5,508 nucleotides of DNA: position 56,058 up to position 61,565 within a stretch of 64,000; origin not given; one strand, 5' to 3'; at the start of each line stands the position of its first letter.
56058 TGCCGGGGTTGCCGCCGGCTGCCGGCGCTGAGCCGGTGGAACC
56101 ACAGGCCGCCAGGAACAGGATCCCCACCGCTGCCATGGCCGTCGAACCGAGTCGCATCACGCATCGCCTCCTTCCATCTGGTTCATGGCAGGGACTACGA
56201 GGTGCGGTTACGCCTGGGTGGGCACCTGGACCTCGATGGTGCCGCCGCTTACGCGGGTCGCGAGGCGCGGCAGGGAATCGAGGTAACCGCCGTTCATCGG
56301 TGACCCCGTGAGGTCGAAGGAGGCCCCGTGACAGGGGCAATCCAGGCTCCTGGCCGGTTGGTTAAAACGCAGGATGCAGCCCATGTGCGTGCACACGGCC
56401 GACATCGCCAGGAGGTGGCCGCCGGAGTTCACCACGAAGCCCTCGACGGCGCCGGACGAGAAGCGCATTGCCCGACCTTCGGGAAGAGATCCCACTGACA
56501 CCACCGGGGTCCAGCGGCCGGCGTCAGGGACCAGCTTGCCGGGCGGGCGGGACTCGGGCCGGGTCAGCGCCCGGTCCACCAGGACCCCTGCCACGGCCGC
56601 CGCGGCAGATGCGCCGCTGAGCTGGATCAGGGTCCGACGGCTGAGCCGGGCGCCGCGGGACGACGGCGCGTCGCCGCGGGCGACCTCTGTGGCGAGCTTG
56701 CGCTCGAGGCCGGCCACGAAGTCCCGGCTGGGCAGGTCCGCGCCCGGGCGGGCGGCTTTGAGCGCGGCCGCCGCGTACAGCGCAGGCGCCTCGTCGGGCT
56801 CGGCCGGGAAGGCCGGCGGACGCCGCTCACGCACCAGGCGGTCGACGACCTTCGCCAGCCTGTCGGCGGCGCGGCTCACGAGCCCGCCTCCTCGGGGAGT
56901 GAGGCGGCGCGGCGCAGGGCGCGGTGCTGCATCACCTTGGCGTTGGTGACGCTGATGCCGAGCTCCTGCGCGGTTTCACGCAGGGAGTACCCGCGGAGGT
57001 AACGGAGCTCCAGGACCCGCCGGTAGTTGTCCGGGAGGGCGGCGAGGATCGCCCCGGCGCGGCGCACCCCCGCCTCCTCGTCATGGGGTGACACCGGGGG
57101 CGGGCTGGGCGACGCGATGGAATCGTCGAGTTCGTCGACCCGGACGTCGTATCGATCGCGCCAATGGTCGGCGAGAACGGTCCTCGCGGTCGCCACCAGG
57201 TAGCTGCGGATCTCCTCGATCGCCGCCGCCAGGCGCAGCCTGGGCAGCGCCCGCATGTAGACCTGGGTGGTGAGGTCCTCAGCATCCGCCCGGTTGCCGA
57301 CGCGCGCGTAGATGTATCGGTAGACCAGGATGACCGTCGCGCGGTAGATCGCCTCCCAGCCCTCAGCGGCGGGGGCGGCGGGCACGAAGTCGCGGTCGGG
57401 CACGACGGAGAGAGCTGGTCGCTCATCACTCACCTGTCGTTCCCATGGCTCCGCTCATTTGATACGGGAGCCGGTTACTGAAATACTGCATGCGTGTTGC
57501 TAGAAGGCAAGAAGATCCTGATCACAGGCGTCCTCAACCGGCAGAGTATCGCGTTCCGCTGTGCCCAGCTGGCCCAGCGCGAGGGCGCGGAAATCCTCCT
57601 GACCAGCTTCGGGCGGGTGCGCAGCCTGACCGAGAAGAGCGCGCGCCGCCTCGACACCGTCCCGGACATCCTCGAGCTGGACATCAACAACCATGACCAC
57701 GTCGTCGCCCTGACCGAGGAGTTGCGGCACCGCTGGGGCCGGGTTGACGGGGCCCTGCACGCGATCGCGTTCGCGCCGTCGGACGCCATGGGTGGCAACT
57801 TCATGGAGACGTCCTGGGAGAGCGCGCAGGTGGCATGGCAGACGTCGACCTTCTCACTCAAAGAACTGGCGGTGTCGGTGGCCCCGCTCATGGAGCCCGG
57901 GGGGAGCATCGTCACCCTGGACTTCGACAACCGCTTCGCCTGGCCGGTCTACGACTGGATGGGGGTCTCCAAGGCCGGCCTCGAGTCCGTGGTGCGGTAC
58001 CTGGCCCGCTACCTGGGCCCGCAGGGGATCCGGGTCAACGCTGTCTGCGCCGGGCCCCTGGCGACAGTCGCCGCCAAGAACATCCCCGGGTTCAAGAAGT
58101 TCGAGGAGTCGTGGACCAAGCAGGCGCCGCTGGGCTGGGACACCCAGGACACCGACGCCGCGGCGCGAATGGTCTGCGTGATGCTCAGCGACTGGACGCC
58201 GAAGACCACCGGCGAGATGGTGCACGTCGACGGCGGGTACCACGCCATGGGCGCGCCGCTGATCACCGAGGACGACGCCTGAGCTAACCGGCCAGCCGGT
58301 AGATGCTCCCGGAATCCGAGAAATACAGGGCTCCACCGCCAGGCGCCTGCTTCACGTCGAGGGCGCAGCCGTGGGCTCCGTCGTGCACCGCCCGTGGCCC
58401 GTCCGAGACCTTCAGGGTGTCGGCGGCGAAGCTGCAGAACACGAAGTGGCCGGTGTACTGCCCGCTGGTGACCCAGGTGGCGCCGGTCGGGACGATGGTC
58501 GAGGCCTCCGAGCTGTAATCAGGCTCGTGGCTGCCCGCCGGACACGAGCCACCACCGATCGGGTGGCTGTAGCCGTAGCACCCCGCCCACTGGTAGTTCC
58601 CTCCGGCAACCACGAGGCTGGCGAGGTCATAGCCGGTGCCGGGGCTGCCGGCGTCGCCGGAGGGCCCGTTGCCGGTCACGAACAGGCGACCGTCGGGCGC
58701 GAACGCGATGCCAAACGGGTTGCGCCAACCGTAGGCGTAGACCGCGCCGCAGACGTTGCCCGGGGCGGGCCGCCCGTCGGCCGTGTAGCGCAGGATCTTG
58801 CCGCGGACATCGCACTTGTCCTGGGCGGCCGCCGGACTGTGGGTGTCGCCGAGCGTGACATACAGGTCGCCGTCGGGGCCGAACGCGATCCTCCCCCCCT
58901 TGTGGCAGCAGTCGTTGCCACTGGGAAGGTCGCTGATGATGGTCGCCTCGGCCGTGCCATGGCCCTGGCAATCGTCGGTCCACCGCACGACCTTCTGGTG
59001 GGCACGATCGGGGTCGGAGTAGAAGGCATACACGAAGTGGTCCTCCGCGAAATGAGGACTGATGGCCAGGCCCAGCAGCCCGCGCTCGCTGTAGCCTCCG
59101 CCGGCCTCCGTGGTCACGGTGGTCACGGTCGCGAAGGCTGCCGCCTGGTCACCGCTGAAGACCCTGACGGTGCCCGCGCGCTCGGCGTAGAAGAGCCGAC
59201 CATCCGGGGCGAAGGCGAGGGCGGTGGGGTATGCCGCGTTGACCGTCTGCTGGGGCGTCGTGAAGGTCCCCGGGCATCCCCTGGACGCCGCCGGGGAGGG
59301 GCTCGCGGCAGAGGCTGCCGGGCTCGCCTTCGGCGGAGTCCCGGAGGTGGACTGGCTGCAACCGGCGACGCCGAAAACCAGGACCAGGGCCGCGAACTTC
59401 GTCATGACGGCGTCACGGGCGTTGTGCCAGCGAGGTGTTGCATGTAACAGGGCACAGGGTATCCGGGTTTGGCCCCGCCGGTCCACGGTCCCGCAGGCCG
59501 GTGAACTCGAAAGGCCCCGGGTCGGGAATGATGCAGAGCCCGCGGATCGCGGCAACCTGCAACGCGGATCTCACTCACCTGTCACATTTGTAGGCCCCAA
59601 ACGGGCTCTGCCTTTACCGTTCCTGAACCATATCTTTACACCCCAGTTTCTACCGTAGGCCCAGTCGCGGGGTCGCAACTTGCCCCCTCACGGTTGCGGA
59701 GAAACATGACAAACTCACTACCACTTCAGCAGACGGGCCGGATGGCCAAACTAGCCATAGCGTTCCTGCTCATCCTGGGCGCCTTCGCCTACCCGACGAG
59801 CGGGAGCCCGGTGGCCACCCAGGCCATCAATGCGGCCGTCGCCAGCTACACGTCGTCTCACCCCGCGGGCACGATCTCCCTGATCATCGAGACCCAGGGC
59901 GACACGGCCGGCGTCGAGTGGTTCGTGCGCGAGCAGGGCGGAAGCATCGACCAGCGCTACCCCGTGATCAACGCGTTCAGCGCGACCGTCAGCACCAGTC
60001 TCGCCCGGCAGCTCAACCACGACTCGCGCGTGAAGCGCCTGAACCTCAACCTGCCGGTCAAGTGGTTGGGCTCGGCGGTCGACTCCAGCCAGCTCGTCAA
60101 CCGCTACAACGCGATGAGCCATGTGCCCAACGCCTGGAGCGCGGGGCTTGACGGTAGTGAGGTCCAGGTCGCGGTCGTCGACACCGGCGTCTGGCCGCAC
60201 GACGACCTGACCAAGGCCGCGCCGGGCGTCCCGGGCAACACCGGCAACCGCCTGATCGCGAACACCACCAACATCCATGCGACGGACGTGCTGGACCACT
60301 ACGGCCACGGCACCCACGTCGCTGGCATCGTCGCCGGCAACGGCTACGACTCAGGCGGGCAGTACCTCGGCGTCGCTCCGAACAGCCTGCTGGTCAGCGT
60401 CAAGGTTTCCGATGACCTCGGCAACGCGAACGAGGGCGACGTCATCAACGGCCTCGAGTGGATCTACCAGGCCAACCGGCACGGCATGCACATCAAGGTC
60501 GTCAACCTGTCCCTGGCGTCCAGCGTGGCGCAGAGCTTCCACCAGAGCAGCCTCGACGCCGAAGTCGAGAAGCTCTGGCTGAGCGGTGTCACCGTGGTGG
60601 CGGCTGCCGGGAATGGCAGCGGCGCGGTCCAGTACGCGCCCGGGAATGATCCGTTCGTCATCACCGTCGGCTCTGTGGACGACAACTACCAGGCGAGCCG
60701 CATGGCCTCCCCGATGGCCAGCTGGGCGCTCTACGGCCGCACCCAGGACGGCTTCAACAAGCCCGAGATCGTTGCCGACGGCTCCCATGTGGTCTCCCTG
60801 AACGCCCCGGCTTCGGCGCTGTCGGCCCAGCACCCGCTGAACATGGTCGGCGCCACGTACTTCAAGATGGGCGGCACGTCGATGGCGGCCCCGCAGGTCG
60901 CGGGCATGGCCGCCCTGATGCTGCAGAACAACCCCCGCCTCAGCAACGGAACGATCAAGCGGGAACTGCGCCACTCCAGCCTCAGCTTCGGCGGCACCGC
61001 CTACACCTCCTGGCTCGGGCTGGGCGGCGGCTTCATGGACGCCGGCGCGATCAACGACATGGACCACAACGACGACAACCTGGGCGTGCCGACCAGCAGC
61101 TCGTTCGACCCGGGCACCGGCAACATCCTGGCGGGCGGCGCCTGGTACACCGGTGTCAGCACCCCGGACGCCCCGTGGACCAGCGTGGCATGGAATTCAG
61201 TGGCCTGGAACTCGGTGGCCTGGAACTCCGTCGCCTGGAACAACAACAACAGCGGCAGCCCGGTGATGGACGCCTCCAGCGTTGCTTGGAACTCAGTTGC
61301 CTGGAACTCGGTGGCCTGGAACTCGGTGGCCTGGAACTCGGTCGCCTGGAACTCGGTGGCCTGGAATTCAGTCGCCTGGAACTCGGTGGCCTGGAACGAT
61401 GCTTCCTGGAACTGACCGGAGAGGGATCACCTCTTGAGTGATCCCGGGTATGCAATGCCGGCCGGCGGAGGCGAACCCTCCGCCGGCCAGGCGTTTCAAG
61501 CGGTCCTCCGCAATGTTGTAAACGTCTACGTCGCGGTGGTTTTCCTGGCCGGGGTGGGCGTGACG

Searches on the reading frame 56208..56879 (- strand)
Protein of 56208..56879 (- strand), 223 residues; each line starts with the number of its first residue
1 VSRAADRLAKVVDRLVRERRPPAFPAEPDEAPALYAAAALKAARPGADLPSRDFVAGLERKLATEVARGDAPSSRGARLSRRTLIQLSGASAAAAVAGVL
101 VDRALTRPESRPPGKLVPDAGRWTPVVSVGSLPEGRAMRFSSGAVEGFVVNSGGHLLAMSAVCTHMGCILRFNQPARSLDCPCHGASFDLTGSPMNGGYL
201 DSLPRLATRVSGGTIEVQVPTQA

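Call 79: search_protein_families(library=pfam, proteins=[window:56208-56879:-], max_evalue=0.001)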
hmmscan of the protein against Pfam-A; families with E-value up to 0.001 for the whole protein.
window:56208-56879:- (223 aa): 1 family
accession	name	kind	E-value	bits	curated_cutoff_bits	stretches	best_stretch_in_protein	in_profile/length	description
PF00355.32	Rieske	-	1.5e-12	47.7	20.3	1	123-197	2-78/88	Rieske [2Fe-2S] domain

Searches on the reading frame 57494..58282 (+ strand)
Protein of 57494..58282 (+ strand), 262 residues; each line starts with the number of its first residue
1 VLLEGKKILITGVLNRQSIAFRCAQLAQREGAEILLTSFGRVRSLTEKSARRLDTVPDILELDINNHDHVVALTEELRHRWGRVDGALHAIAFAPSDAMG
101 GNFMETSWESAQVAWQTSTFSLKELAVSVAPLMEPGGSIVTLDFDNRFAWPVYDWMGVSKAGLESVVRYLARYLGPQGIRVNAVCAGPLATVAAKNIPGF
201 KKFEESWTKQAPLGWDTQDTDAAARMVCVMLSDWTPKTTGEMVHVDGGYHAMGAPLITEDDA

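Call 79: search_protein_families(library=pfam, proteins=[window:57494-58282:+], max_evalue=0.001)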
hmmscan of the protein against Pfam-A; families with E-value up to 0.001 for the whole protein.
window:57494-58282:+ (262 aa): 2 families
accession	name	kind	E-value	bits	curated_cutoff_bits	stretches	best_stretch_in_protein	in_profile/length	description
PF13561.12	adh_short_C2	-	1.8e-68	231.1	27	1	12-250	1-236/236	Enoyl-(Acyl carrier protein) reductase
PF00106.31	adh_short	-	2.3e-14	53.8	26.6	1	6-197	1-190/195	short chain dehydrogenase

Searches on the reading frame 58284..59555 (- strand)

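Call 79: search_protein_families(library=pfam, proteins=[window:58284-59555:-], max_evalue=0.001)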
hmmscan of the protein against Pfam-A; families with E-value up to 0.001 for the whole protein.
window:58284-59555:- (423 aa): 2 families
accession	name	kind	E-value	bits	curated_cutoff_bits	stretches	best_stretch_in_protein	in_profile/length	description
PF07995.17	GSDH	-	6.9e-42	144.3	25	1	109-385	3-287/332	Glucose / Sorbosone dehydrogenase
PF00400.38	WD40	-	0.00084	20.3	27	0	110-133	14-38/39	WD domain, G-beta repeat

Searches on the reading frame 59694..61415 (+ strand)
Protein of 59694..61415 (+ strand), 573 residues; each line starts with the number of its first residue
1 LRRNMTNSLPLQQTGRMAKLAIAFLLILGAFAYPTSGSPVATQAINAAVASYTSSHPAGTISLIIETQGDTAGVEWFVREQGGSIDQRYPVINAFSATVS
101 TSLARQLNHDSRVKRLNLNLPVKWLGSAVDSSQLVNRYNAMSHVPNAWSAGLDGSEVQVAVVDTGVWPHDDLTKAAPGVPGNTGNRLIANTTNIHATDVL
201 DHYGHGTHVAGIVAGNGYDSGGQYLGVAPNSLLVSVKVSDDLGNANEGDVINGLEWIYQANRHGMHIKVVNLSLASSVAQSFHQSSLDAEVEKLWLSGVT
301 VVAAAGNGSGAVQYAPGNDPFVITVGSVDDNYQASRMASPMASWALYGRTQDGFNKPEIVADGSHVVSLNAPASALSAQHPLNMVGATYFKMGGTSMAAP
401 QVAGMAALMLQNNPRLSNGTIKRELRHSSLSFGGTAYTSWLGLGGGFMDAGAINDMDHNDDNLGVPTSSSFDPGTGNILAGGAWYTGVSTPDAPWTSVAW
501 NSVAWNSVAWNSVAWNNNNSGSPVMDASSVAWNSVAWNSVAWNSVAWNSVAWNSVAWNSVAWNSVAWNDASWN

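Call 79: search_protein_families(library=pfam, proteins=[window:59694-61415:+], max_evalue=0.001)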
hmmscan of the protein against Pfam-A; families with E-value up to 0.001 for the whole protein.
window:59694-61415:+ (573 aa): 1 family
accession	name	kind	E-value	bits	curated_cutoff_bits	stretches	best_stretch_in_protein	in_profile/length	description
PF00082.27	Peptidase_S8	-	8.4e-44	150.4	21.8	1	154-429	1-273/288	Subtilase family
